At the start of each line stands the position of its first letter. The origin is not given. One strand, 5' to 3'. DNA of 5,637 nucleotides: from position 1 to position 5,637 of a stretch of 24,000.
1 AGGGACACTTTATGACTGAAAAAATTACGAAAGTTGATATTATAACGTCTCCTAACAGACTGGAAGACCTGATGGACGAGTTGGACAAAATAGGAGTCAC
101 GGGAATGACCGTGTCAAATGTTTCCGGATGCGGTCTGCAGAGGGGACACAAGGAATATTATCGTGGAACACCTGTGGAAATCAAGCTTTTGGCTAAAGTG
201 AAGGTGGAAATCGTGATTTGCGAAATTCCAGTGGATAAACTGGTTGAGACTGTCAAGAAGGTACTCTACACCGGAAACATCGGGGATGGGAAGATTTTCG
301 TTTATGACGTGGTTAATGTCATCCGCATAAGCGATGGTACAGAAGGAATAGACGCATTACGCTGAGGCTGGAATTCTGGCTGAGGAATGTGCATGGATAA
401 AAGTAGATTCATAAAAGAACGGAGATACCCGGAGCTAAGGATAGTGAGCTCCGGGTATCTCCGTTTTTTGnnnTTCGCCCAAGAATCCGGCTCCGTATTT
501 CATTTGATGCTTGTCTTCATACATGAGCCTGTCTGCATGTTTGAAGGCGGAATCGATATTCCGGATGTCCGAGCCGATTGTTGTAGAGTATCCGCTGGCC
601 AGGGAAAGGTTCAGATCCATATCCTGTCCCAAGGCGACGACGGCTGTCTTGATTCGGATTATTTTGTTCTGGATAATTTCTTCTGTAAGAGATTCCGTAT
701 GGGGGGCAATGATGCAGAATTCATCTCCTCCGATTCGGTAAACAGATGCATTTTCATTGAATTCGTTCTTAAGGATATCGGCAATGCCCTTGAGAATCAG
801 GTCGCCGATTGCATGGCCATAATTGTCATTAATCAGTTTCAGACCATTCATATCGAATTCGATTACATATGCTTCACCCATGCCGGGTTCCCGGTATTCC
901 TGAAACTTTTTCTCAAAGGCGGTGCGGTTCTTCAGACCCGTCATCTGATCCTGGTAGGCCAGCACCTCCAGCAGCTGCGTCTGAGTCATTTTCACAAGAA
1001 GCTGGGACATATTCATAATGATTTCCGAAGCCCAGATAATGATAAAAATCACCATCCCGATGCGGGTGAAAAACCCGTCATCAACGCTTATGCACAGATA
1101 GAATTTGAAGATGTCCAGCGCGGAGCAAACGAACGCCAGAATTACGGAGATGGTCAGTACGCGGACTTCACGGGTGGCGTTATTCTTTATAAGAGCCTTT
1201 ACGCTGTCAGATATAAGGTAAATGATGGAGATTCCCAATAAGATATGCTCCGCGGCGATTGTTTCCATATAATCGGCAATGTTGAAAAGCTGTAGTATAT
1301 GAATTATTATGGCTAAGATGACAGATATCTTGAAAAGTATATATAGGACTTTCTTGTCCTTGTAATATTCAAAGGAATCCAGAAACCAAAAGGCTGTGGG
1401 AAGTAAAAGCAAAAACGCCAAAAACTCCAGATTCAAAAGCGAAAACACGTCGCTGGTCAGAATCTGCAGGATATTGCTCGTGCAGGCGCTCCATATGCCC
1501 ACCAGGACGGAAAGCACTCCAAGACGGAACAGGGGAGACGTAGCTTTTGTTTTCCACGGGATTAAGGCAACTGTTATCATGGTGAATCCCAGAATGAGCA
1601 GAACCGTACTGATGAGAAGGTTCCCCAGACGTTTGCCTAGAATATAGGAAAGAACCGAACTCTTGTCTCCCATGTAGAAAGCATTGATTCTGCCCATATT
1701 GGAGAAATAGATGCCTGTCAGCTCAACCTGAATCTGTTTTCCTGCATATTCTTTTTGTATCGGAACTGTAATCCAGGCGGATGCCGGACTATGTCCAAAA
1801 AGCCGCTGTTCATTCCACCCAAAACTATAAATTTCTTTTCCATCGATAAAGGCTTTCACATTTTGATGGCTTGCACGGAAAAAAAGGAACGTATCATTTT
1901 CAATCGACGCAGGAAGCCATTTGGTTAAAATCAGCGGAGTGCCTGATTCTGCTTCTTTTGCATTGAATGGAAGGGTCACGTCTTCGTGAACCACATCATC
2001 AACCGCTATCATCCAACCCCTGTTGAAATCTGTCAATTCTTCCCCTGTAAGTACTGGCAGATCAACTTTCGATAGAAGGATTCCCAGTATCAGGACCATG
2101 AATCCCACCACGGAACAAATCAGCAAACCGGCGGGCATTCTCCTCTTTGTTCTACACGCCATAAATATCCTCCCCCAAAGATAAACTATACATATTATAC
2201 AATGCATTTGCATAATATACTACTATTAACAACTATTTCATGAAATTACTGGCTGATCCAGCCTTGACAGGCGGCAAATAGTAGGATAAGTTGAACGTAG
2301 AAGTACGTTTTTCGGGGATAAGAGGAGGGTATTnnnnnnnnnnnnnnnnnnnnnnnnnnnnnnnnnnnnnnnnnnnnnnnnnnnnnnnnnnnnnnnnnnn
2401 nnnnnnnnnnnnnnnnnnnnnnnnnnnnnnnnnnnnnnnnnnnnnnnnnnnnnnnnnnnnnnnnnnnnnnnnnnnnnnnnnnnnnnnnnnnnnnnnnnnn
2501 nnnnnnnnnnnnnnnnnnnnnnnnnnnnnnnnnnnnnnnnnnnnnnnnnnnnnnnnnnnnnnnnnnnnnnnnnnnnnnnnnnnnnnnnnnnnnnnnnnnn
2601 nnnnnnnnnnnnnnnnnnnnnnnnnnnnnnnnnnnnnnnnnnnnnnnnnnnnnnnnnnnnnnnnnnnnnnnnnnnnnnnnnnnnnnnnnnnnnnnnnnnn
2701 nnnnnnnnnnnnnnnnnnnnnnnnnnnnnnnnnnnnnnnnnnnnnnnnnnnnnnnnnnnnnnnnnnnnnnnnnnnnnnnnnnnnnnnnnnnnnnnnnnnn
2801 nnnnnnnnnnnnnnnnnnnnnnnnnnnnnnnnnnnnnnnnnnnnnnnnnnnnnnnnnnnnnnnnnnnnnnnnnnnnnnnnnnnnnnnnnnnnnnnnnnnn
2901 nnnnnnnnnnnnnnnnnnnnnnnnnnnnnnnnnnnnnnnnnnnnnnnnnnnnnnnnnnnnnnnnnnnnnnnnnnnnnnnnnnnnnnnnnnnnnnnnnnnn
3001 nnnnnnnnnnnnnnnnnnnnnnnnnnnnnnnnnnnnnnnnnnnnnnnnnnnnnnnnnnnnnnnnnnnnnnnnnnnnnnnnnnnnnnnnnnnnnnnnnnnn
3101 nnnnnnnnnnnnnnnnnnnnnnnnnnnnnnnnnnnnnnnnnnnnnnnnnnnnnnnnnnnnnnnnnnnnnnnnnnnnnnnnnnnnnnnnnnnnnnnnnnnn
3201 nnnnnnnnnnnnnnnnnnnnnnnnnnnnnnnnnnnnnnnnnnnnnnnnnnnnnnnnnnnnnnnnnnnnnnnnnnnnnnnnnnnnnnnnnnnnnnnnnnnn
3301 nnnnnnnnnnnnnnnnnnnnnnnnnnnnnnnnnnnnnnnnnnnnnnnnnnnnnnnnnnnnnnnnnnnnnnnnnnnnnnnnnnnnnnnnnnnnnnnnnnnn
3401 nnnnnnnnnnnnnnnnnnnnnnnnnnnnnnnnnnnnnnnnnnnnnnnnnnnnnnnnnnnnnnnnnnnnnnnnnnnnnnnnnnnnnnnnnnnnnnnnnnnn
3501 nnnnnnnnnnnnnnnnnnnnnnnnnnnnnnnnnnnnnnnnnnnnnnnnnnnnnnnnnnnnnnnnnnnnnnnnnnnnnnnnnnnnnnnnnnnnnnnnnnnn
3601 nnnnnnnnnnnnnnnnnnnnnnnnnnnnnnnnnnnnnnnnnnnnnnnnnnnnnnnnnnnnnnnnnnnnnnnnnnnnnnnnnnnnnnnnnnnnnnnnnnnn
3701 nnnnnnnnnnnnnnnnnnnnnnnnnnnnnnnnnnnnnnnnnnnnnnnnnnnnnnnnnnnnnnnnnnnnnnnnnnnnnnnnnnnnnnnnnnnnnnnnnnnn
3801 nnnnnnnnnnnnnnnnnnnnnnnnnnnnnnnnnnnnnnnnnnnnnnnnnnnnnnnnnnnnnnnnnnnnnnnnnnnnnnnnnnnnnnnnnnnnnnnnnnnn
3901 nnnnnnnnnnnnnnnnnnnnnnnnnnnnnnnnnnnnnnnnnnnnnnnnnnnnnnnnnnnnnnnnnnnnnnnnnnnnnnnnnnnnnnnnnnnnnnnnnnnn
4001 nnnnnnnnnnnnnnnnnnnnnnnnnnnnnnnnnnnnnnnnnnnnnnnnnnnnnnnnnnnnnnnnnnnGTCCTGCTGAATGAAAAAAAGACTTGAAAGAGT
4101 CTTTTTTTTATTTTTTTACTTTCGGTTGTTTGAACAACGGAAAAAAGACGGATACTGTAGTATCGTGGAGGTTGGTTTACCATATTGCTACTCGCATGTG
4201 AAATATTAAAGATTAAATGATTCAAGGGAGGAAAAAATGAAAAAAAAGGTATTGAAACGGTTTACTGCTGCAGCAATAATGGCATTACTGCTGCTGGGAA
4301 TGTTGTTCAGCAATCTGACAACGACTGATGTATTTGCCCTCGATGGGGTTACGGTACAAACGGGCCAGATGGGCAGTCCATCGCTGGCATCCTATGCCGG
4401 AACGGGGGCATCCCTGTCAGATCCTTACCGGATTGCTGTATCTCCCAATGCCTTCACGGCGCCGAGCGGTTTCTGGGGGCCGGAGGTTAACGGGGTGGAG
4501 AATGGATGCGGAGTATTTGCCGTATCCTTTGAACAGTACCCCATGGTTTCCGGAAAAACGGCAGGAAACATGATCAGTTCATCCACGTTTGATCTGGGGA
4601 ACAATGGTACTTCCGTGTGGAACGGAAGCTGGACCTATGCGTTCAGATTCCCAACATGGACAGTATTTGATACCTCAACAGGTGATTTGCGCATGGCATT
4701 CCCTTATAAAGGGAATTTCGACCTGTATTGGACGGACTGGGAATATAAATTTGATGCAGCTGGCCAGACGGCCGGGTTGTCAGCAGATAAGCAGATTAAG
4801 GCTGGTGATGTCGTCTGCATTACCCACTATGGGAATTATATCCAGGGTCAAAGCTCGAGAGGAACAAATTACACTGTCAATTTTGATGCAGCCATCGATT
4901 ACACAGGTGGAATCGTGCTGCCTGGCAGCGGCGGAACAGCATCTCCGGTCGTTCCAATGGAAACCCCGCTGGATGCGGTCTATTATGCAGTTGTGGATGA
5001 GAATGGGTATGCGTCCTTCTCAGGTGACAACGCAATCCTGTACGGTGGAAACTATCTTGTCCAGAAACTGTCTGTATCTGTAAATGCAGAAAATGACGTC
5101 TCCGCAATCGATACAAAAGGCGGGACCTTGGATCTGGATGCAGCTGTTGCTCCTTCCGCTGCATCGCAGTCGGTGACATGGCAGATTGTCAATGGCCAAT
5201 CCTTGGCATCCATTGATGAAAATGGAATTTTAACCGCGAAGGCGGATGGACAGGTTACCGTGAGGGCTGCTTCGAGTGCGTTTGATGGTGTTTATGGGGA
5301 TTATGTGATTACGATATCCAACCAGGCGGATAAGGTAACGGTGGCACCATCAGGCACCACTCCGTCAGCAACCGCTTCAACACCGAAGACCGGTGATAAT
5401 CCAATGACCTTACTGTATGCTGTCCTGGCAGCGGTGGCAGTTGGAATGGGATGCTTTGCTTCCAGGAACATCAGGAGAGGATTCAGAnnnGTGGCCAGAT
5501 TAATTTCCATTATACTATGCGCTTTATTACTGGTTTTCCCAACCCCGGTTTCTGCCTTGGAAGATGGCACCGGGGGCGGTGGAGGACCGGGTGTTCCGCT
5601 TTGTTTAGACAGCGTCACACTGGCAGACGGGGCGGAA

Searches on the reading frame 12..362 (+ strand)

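Call 7: search_protein_families(library=pfam, proteins=[window:12-362:+], max_evalue=0.001)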
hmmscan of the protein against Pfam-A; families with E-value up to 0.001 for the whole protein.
window:12-362:+ (117 aa): 1 family
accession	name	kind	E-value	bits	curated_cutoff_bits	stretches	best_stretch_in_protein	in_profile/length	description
PF00543.27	P-II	-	3.7e-25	88.7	25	1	6-108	2-100/102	Nitrogen regulatory protein P-II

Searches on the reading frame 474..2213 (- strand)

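Call 7: search_protein_families(library=pfam, proteins=[window:474-2213:-], max_evalue=0.001)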
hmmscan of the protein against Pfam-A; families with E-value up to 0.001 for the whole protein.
window:474-2213:- (580 aa): 1 family
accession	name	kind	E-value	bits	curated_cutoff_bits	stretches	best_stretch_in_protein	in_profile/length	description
PF00990.26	GGDEF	-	3.7e-28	98.7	23.8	1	419-572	1-159/161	Diguanylate cyclase, GGDEF domain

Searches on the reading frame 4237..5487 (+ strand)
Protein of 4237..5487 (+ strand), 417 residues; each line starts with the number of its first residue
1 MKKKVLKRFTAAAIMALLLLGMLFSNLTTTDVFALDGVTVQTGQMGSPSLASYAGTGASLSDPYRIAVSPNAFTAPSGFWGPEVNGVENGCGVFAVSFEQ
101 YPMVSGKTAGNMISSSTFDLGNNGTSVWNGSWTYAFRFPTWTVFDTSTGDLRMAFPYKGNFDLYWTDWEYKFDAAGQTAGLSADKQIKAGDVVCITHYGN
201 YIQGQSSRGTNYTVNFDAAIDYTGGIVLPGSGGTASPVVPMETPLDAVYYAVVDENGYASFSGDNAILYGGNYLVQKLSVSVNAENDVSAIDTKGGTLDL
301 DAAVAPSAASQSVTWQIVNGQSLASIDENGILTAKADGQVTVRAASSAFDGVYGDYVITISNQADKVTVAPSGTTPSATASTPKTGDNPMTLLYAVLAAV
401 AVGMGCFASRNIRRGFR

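Call 7: search_protein_families(library=pfam, proteins=[window:4237-5487:+], max_evalue=0.001)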
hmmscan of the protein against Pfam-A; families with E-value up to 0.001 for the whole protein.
window:4237-5487:+ (417 aa): 1 family
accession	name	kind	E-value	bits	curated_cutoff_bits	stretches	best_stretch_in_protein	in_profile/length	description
PF02368.24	Big_2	-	1.1e-08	35.4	22.8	1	293-352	15-75/79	Bacterial Ig-like domain (group 2)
